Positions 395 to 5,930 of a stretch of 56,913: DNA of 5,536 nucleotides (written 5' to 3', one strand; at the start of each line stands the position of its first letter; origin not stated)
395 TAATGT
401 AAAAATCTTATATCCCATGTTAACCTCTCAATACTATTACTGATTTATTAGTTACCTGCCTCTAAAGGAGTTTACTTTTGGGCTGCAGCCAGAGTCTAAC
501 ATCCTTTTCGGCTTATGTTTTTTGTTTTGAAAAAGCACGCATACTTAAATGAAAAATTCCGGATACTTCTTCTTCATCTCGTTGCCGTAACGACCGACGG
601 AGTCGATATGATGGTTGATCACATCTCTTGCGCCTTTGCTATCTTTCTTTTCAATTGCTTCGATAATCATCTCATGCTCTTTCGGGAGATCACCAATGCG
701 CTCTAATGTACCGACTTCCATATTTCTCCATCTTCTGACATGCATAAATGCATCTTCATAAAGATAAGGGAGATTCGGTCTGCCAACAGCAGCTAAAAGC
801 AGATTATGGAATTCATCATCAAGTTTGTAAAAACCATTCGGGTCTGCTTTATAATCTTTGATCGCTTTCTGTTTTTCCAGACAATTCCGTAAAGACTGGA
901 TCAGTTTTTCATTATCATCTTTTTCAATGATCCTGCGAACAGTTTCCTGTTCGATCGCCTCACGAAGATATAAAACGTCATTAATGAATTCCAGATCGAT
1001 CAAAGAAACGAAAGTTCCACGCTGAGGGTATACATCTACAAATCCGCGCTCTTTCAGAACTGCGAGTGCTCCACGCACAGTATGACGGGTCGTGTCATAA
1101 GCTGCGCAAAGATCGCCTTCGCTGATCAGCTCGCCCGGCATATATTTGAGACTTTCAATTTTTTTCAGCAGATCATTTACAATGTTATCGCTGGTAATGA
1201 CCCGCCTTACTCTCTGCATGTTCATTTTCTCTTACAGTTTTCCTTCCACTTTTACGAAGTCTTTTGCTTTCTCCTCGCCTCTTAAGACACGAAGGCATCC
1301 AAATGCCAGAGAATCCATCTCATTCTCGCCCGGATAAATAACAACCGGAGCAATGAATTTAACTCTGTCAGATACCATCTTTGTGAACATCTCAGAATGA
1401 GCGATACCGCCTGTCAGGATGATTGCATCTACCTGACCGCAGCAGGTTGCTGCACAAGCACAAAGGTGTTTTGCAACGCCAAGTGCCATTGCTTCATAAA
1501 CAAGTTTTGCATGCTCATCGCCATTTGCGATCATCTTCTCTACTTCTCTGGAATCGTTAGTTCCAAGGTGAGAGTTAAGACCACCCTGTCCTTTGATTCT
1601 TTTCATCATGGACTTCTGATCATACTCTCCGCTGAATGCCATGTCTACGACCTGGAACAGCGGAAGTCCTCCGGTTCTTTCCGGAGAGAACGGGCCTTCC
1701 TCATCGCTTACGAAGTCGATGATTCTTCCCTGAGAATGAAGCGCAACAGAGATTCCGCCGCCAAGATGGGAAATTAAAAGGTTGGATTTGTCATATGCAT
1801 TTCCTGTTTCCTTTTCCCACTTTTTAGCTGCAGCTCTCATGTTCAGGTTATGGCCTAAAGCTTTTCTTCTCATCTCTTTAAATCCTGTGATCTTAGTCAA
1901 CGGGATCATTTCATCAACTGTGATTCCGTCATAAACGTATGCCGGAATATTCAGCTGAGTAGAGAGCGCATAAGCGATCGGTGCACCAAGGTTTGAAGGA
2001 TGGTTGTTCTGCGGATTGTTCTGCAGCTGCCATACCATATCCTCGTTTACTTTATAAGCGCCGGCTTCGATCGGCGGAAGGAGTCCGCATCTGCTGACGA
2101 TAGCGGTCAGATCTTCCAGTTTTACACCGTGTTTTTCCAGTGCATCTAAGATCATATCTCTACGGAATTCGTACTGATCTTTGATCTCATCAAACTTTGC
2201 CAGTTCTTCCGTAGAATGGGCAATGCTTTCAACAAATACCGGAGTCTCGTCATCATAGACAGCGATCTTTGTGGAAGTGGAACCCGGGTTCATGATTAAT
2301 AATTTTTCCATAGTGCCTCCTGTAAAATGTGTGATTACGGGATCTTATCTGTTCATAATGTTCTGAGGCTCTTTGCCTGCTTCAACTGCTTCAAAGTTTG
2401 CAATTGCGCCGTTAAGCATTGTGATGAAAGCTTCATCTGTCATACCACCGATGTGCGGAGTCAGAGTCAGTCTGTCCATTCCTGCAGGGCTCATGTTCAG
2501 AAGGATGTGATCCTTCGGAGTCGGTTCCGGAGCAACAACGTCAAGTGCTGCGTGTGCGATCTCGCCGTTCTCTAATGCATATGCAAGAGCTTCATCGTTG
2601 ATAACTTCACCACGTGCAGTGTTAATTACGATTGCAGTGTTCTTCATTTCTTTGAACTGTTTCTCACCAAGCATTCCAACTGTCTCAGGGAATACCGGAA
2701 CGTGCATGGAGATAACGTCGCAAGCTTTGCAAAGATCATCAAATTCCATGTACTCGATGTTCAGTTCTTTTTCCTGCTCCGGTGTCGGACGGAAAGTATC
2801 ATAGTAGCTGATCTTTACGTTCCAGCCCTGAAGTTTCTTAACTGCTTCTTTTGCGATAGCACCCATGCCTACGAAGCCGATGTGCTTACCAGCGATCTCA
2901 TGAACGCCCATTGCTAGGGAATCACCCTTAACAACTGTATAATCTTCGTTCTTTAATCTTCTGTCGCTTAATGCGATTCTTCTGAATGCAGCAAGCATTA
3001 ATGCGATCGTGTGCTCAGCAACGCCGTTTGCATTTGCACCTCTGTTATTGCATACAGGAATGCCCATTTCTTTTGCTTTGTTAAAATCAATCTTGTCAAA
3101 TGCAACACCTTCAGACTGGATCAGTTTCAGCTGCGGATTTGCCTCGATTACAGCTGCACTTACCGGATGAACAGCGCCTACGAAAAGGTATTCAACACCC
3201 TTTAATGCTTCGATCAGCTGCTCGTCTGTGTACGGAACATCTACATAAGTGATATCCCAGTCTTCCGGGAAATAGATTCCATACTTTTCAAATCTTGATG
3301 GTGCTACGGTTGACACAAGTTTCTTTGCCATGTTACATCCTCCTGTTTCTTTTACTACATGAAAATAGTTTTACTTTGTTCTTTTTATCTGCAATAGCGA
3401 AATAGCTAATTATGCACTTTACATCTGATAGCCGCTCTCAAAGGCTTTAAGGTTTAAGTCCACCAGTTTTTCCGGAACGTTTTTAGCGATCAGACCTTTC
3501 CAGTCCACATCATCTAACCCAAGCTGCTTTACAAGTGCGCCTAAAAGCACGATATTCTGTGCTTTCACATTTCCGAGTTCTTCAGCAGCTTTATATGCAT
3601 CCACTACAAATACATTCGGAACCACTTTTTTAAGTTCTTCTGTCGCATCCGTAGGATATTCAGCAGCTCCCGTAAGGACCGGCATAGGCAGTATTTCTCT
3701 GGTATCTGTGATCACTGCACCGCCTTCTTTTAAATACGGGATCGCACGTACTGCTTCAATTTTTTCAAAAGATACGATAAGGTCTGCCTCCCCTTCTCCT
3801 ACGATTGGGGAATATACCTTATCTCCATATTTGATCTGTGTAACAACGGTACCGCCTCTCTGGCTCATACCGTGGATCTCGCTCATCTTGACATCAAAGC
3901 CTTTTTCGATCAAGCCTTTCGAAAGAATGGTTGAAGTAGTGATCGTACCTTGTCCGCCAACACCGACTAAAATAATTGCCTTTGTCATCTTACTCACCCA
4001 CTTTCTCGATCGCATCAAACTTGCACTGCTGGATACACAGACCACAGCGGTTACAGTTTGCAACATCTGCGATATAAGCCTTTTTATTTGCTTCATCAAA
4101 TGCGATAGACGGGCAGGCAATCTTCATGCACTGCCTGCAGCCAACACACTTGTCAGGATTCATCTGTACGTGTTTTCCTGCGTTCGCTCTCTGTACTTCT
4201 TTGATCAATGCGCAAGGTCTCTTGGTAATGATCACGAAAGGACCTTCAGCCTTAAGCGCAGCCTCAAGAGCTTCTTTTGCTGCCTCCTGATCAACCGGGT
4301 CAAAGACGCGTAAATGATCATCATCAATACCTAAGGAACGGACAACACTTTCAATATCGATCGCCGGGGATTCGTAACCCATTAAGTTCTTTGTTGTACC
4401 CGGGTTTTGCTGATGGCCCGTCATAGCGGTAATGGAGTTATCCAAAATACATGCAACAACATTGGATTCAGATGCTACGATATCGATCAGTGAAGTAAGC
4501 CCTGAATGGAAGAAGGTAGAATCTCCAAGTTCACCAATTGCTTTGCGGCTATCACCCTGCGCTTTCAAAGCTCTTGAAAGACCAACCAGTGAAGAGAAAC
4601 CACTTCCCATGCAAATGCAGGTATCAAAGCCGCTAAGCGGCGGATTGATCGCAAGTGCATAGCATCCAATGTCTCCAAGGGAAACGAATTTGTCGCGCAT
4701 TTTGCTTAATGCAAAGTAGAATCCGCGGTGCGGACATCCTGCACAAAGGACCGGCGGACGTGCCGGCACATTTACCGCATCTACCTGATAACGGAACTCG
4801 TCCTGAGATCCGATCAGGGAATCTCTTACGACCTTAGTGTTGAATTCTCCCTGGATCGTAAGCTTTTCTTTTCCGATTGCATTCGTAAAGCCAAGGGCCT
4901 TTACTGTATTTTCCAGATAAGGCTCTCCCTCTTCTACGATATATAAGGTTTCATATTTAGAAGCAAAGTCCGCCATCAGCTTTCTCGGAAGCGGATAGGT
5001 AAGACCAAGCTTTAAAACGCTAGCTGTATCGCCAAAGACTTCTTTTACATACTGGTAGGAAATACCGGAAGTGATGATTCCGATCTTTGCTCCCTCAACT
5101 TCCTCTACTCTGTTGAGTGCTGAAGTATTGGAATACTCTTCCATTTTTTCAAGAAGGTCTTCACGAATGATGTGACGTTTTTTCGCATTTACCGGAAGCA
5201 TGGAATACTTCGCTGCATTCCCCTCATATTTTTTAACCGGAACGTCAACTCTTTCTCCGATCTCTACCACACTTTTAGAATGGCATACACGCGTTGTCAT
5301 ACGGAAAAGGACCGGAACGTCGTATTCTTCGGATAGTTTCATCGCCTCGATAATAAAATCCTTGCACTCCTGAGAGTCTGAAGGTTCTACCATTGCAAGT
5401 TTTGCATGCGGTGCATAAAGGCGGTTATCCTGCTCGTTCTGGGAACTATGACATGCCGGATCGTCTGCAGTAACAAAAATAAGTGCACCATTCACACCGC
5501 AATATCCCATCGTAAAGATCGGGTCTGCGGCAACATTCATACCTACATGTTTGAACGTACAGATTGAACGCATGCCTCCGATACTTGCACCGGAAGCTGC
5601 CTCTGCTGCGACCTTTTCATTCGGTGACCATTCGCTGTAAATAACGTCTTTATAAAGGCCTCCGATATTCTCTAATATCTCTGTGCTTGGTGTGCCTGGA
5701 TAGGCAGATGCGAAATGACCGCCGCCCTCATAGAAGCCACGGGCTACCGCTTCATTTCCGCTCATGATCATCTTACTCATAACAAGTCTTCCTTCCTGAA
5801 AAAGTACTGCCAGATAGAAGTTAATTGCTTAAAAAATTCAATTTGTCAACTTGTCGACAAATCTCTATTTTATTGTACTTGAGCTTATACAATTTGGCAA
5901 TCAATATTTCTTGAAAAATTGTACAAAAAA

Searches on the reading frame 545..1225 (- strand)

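Call 10: search_protein_families(library=pfam, proteins=[window:545-1225:-], max_evalue=0.00001)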
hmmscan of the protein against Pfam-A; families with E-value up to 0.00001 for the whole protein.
window:545-1225:- (226 aa): 2 families
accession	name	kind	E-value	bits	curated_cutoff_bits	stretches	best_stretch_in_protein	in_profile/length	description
PF07729.17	FCD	-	4.3e-19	69.6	24.3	1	84-208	2-124/125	FCD domain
PF00392.27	GntR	-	6.9e-13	48.5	27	1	12-73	2-64/64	Bacterial regulatory proteins, gntR family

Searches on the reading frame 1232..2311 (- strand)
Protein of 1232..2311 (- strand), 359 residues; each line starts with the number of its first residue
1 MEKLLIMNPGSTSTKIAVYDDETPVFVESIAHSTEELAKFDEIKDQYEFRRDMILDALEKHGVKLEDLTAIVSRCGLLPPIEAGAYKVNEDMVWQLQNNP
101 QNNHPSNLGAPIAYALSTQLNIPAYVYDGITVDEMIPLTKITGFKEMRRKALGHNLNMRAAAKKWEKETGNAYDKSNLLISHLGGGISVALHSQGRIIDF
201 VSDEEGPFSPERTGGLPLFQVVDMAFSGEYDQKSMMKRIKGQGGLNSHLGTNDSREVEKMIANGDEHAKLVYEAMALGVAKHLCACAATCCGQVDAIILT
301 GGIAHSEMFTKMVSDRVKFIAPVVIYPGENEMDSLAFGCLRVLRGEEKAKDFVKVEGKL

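Call 10: search_protein_families(library=pfam, proteins=[window:1232-2311:-], max_evalue=0.00001)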
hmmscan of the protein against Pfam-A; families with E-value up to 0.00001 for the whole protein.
window:1232-2311:- (359 aa): 1 family
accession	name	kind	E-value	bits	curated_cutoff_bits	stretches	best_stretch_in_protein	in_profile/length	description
PF00871.23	Acetate_kinase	-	3.1e-12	46.3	22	1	161-306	185-335/392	Acetokinase family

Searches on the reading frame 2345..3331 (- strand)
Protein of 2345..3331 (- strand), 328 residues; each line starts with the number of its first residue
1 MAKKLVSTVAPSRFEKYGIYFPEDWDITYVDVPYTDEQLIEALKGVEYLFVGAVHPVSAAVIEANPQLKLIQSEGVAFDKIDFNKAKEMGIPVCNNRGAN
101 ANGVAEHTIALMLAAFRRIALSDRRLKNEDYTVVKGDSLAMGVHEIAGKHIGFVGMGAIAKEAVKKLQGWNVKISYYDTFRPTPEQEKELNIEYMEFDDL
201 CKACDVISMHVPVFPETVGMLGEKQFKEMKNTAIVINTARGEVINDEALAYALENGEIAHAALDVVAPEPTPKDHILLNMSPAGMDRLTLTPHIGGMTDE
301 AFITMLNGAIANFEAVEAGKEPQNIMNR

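Call 10: search_protein_families(library=pfam, proteins=[window:2345-3331:-], max_evalue=0.00001)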
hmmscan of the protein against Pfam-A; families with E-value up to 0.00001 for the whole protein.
window:2345-3331:- (328 aa): 2 families
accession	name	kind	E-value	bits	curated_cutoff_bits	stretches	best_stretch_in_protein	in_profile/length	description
PF02826.25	2-Hacid_dh_C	-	5.4e-53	179.4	25.1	1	109-295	1-178/178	D-isomer specific 2-hydroxyacid dehydrogenase, NAD binding domain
PF00389.36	2-Hacid_dh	-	1.6e-23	83.3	24.6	1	23-327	16-134/134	D-isomer specific 2-hydroxyacid dehydrogenase, catalytic domain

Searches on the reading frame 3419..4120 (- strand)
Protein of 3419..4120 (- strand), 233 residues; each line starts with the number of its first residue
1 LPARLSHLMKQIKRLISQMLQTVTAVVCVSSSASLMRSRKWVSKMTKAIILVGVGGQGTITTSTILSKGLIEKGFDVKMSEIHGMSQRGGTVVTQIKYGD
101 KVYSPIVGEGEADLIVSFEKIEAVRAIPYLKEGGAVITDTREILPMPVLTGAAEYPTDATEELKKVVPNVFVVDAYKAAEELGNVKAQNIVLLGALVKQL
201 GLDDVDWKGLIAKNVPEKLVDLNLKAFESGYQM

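Call 10: search_protein_families(library=pfam, proteins=[window:3419-4120:-], max_evalue=0.00001)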
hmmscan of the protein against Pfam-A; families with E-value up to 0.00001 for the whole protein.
window:3419-4120:- (233 aa): 1 family
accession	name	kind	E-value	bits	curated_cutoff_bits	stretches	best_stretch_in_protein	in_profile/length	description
PF01558.24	POR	-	4.3e-40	138.1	27.4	1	55-232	1-173/173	Pyruvate ferredoxin/flavodoxin oxidoreductase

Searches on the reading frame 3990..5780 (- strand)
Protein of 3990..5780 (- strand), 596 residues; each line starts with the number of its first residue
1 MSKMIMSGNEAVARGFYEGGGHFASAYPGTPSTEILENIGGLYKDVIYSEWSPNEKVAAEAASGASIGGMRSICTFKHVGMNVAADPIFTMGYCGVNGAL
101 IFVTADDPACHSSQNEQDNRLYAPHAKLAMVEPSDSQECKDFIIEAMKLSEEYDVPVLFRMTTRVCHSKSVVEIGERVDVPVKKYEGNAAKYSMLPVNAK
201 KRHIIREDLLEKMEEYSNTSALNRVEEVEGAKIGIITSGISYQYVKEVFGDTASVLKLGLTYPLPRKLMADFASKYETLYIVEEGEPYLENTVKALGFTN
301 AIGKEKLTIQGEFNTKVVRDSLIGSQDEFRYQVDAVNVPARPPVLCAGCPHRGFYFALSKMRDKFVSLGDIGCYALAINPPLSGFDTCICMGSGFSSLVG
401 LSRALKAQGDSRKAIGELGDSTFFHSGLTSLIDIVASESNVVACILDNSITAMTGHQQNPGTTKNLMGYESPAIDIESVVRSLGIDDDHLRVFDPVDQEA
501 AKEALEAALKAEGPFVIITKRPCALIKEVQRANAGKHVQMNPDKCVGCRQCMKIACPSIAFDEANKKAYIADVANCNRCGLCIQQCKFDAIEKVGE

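Call 10: search_protein_families(library=pfam, proteins=[window:3990-5780:-], max_evalue=0.00001)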
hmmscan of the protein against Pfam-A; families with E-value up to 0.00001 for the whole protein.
window:3990-5780:- (596 aa): 5 families
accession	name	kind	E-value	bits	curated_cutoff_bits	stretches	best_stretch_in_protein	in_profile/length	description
PF02775.26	TPP_enzyme_C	-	1.5e-20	74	21.9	1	370-517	1-149/151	Thiamine pyrophosphate enzyme, C-terminal TPP binding domain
PF01855.24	POR_N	-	7.1e-14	52.5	27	1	15-192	2-186/231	Pyruvate flavodoxin/ferredoxin oxidoreductase, thiamine diP-bdg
PF13237.11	Fer4_10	-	3.8e-07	30.4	25.5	1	538-586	2-52/53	4Fe-4S dicluster domain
PF00037.32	Fer4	-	1.6e-06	28.1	21.1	0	572-592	4-24/24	4Fe-4S binding domain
PF12797.12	Fer4_2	-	1.6e-06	28.1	24.5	0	537-558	2-22/22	4Fe-4S binding domain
